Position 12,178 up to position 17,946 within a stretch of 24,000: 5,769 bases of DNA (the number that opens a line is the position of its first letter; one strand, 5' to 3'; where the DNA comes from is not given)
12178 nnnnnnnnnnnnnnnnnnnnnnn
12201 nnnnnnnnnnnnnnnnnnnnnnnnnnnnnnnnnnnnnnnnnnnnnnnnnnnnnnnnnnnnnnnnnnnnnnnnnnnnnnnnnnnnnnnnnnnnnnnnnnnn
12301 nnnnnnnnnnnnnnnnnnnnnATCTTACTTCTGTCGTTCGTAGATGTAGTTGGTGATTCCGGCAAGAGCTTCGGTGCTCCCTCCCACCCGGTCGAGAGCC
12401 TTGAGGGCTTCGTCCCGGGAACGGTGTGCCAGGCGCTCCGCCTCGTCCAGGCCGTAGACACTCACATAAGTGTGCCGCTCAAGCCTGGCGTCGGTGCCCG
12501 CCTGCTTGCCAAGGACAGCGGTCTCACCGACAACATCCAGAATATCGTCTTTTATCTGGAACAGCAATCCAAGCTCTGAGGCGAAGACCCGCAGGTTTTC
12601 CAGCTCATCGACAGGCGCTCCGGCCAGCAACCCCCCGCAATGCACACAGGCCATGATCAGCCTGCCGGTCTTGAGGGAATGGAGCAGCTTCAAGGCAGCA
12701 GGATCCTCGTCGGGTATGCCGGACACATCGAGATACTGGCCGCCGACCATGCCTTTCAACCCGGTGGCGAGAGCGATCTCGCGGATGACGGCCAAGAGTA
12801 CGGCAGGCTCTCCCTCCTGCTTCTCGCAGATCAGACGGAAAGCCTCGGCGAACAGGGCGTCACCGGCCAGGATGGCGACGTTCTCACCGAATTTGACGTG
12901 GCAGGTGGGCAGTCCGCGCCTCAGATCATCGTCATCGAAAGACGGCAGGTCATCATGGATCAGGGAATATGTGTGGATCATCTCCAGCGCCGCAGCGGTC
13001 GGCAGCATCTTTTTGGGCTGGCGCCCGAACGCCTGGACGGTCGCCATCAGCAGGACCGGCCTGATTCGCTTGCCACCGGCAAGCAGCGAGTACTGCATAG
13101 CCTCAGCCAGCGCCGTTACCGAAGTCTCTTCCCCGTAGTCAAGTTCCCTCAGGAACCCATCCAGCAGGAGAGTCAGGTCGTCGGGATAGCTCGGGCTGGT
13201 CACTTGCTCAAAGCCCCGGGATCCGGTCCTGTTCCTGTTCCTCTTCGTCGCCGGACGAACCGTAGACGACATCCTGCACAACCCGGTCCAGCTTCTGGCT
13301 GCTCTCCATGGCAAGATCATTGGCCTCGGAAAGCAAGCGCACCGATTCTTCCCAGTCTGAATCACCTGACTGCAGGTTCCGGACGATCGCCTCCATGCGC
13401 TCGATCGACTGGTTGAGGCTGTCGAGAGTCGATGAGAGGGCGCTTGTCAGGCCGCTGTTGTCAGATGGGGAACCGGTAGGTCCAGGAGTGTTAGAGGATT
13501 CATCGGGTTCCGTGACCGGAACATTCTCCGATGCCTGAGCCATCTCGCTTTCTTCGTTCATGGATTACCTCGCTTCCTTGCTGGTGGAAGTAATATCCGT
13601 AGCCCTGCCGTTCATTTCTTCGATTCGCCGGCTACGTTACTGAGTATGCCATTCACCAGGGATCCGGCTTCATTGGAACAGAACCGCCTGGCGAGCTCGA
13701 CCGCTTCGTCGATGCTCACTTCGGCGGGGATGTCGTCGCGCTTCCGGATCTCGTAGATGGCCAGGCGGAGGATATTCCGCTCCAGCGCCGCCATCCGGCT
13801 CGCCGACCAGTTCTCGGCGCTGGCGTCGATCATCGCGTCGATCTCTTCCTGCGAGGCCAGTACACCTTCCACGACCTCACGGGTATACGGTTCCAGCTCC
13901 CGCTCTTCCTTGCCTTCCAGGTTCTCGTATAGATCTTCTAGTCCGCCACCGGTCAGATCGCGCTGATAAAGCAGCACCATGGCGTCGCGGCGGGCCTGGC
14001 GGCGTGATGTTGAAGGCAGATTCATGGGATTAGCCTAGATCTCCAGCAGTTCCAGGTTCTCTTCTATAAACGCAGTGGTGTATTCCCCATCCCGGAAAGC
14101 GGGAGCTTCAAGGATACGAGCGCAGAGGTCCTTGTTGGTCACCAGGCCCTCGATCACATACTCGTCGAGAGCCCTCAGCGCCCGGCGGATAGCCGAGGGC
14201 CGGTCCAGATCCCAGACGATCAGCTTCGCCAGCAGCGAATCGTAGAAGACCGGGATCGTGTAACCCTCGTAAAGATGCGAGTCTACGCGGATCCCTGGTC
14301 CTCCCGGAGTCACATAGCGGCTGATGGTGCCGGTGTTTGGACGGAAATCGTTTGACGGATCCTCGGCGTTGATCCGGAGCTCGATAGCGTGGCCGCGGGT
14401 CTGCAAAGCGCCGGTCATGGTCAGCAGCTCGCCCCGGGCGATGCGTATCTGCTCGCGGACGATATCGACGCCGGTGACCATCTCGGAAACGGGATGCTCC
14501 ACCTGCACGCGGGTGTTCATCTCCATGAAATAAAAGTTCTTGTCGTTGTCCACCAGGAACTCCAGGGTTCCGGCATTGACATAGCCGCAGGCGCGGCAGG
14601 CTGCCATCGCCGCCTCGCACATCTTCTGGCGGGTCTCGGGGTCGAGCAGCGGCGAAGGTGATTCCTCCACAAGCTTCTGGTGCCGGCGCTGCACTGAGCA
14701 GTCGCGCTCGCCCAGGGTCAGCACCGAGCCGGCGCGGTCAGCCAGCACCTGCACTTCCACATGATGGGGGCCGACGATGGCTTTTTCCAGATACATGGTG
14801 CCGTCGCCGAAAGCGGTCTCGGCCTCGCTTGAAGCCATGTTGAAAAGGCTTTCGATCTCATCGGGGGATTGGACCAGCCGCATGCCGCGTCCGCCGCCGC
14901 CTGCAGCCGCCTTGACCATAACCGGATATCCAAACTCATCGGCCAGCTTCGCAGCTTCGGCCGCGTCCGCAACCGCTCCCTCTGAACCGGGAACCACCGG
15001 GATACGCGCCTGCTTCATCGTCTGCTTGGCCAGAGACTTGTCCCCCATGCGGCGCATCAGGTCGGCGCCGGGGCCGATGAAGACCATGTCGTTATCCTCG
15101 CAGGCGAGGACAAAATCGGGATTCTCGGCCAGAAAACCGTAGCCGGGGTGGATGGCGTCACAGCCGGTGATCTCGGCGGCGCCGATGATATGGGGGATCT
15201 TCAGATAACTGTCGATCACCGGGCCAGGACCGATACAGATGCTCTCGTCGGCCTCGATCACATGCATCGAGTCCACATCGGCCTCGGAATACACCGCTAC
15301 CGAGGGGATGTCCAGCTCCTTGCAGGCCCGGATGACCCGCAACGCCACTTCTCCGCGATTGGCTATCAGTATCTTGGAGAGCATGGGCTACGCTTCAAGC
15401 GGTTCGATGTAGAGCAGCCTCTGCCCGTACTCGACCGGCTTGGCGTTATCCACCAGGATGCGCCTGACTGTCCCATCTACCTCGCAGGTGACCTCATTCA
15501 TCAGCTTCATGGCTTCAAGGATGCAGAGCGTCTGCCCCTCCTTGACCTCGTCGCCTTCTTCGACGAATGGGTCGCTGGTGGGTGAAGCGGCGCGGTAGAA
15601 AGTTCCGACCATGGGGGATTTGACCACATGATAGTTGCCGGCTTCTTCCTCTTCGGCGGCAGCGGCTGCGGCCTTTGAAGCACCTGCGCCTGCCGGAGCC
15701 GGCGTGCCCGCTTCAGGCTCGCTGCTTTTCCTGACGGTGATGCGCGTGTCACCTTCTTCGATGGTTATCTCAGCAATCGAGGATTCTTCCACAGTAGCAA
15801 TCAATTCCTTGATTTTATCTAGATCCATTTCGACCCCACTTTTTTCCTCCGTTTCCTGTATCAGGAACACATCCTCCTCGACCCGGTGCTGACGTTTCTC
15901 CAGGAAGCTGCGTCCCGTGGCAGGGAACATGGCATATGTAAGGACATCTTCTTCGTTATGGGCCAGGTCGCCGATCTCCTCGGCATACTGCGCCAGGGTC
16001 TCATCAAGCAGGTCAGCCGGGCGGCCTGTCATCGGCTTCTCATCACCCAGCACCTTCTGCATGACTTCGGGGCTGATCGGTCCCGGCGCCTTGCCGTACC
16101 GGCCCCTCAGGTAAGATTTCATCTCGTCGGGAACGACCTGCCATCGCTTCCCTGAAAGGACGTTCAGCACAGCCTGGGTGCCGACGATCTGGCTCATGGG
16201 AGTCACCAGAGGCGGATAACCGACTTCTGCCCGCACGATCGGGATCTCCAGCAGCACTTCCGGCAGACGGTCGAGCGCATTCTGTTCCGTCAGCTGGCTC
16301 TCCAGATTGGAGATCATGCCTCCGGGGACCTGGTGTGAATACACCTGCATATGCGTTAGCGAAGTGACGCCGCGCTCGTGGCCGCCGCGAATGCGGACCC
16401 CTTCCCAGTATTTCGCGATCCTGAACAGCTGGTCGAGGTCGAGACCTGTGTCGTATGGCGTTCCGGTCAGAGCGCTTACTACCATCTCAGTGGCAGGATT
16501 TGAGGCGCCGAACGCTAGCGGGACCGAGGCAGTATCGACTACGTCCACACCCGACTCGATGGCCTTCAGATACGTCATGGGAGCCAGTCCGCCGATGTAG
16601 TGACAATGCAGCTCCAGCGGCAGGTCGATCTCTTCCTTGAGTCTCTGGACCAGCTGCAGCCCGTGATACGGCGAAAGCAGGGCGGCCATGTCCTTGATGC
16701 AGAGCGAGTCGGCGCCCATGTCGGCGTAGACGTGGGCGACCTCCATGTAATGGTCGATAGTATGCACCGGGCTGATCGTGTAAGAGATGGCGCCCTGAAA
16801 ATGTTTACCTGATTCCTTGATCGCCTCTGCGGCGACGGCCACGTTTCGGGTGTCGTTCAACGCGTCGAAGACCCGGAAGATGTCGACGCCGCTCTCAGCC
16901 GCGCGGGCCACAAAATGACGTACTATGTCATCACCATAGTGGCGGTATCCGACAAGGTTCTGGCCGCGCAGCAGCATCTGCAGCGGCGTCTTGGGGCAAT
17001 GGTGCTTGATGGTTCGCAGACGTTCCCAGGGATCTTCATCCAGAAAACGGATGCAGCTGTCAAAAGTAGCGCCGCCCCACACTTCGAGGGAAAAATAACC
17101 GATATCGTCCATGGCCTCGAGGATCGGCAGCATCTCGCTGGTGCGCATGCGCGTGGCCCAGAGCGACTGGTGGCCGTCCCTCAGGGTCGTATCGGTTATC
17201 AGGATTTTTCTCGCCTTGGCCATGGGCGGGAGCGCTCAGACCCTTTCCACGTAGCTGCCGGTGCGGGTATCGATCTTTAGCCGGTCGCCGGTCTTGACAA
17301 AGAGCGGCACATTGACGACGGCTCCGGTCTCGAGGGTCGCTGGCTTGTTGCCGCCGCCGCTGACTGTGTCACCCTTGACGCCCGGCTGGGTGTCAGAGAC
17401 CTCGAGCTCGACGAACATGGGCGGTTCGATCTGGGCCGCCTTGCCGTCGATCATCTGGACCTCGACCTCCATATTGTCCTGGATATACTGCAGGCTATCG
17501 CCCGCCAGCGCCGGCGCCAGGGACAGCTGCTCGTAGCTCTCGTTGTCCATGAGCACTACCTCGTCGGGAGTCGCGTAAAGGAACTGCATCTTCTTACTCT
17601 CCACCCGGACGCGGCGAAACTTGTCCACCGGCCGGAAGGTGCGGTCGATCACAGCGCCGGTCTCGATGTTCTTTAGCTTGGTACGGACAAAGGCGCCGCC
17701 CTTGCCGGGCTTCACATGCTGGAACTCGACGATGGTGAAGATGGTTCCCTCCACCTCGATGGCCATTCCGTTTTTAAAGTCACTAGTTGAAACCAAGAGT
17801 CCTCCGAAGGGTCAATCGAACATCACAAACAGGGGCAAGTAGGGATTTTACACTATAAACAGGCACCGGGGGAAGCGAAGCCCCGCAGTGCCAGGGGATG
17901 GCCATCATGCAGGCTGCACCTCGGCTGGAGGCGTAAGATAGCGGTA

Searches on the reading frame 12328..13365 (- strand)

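Call 30: search_protein_families(library=pfam, proteins=[window:12328-13365:-], max_evalue=0.001)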
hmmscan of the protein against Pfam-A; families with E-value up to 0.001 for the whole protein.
window:12328-13365:- (346 aa): 1 family
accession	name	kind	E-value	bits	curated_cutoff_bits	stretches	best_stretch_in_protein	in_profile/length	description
PF00348.22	polyprenyl_synt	-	1.8e-54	185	27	1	85-311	3-224/251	Polyprenyl synthetase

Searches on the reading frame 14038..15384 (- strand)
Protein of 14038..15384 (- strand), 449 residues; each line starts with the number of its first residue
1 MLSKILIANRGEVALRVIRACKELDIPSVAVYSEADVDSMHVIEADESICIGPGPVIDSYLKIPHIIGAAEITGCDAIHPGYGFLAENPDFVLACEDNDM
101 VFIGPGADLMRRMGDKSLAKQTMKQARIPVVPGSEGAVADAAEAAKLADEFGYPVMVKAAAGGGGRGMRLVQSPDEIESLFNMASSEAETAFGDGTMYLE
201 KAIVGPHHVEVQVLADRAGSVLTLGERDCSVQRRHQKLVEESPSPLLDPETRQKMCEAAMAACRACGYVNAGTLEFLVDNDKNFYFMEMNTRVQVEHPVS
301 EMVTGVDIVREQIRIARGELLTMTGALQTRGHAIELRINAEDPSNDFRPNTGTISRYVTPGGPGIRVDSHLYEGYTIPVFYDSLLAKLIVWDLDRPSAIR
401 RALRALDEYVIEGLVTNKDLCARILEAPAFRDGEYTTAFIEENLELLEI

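Call 30: search_protein_families(library=pfam, proteins=[window:14038-15384:-], max_evalue=0.001)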
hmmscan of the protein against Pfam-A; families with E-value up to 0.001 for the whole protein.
window:14038-15384:- (449 aa): 6 families
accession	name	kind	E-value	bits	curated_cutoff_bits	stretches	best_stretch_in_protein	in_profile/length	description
PF02786.22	CPSase_L_D2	-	1.5e-79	266.8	19.8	1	115-322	1-209/211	Carbamoyl-phosphate synthase L chain, ATP binding domain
PF00289.28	Biotin_carb_N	-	4.4e-43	146.7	25.5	1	1-110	1-110/110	Biotin carboxylase, N-terminal domain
PF02785.25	Biotin_carb_C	-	7.6e-40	135.8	32.4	1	335-442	1-108/108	Biotin carboxylase C-terminal domain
PF07478.18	Dala_Dala_lig_C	-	3.6e-10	40.1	24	1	142-291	26-174/204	D-ala D-ala ligase C-terminus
PF02222.28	ATP-grasp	-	2.5e-08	34.2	27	1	124-293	4-163/179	ATP-grasp domain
PF08443.16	RimK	-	6.9e-05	23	21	0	255-313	131-185/188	RimK-like ATP-grasp domain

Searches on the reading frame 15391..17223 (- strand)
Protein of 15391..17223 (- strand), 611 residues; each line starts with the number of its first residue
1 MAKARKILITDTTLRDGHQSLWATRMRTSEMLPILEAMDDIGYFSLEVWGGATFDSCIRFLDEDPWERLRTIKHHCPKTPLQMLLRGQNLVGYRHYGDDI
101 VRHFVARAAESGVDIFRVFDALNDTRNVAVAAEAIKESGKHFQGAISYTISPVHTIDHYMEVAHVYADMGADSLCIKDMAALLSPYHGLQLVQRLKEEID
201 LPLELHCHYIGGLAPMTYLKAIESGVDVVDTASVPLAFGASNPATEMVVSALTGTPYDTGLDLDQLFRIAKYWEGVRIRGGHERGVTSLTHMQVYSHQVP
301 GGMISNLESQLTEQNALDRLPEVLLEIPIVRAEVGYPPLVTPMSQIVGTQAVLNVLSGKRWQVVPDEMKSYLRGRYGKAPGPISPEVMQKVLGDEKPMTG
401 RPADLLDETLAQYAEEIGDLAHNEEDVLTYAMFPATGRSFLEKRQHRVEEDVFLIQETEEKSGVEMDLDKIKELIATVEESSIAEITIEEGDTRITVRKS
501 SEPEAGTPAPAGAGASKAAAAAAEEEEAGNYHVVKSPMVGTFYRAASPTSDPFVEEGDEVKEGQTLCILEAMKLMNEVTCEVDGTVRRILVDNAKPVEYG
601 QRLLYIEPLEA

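Call 30: search_protein_families(library=pfam, proteins=[window:15391-17223:-], max_evalue=0.001)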
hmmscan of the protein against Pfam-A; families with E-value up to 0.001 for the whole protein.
window:15391-17223:- (611 aa): 3 families
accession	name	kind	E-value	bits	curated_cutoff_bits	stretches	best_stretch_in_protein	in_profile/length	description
PF02436.23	PYC_OADA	-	4.1e-54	183.8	27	1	294-472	1-196/201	Conserved carboxylase domain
PF00364.28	Biotin_lipoyl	-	2.8e-22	78.8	22.1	1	533-606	2-73/73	Biotin-requiring enzyme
PF00682.25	HMGL-like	-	1.5e-17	64.3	29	1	7-271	2-258/260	HMGL-like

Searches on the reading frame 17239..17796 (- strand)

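Call 31: search_protein_families(library=pfam, proteins=[window:17239-17796:-], max_evalue=0.001)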
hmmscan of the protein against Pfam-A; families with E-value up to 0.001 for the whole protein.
window:17239-17796:- (186 aa): 3 families
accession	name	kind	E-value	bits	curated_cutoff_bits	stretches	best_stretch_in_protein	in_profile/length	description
PF09285.17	Elong-fact-P_C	-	2.7e-28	97.8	25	1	129-185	1-56/56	Elongation factor P, C-terminal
PF08207.18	EFP_N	-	1.3e-27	96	23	1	3-60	1-58/58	Elongation factor P (EF-P) KOW-like domain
PF01132.26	EFP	-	7.5e-18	64.7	27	1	68-120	1-53/54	Elongation factor P (EF-P) OB domain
